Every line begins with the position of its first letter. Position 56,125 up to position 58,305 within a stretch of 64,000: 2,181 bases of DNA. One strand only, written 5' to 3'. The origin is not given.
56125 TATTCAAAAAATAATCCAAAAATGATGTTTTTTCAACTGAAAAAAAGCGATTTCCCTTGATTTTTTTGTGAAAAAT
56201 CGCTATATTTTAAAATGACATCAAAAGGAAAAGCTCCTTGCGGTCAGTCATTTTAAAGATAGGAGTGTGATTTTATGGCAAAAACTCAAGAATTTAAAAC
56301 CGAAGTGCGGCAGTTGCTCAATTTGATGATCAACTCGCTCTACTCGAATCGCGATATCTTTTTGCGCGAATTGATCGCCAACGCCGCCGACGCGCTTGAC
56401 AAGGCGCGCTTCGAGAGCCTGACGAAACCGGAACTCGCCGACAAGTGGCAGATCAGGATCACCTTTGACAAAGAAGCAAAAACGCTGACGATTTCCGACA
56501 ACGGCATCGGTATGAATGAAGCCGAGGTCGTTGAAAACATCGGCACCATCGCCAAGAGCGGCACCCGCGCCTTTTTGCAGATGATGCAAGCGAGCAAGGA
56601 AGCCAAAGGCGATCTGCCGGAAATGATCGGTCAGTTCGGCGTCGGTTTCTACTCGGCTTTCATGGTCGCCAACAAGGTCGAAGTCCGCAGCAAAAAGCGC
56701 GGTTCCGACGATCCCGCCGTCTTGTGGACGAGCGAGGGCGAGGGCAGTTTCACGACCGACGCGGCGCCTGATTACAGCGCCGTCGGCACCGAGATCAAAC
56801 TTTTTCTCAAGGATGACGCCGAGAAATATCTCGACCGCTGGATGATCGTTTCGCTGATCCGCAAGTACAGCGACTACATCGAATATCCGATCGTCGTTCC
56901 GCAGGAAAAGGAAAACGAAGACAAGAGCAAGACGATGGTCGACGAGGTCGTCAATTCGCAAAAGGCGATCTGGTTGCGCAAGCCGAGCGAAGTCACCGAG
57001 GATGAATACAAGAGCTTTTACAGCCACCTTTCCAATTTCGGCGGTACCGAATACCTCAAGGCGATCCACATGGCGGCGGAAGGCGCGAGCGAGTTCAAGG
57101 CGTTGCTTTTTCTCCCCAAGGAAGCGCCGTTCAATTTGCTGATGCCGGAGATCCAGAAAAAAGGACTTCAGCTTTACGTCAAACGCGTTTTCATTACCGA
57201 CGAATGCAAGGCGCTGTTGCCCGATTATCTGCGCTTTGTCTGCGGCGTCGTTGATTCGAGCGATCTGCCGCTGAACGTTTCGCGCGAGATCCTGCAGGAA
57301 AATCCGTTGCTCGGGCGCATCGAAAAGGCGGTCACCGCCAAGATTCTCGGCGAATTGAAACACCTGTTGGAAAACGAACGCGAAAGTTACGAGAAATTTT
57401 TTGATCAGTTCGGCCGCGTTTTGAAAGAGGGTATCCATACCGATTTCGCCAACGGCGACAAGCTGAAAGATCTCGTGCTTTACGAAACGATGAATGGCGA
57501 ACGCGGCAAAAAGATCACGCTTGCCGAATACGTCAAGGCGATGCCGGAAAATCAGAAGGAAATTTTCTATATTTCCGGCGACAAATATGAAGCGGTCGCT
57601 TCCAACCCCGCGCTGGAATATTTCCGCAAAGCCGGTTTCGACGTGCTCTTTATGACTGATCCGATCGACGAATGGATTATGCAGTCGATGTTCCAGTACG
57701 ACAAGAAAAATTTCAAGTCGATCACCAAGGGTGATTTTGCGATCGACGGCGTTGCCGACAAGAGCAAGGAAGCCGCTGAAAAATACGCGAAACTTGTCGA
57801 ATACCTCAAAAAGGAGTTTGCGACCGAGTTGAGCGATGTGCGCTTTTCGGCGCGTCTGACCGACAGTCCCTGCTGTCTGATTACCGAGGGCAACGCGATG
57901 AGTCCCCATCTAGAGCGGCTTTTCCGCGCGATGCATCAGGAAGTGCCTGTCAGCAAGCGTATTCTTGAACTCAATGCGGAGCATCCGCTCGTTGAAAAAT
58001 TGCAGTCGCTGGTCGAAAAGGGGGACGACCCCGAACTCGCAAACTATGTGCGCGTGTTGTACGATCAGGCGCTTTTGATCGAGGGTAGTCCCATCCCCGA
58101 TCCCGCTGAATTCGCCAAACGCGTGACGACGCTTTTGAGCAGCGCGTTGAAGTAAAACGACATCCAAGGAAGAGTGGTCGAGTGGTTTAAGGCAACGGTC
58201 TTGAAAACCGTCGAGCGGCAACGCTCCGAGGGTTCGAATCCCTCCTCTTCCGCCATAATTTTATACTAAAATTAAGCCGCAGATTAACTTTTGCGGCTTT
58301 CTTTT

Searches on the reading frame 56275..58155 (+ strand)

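Call 8: search_protein_families(library=pfam, proteins=[window:56275-58155:+], max_evalue=0.001)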
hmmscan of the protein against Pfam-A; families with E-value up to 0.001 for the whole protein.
window:56275-58155:+ (626 aa): 3 families
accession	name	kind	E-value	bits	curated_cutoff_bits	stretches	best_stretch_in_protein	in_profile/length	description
PF00183.23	HSP90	-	8.3e-129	431.3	24.4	1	212-625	68-490/518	Hsp90 protein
PF13589.12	HATPase_c_3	-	1.2e-09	38.7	25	1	30-144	7-97/137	Histidine kinase-, DNA gyrase B-, and HSP90-like ATPase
PF02518.31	HATPase_c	-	3.1e-05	24.8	26.4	1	30-133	6-85/111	Histidine kinase-, DNA gyrase B-, and HSP90-like ATPase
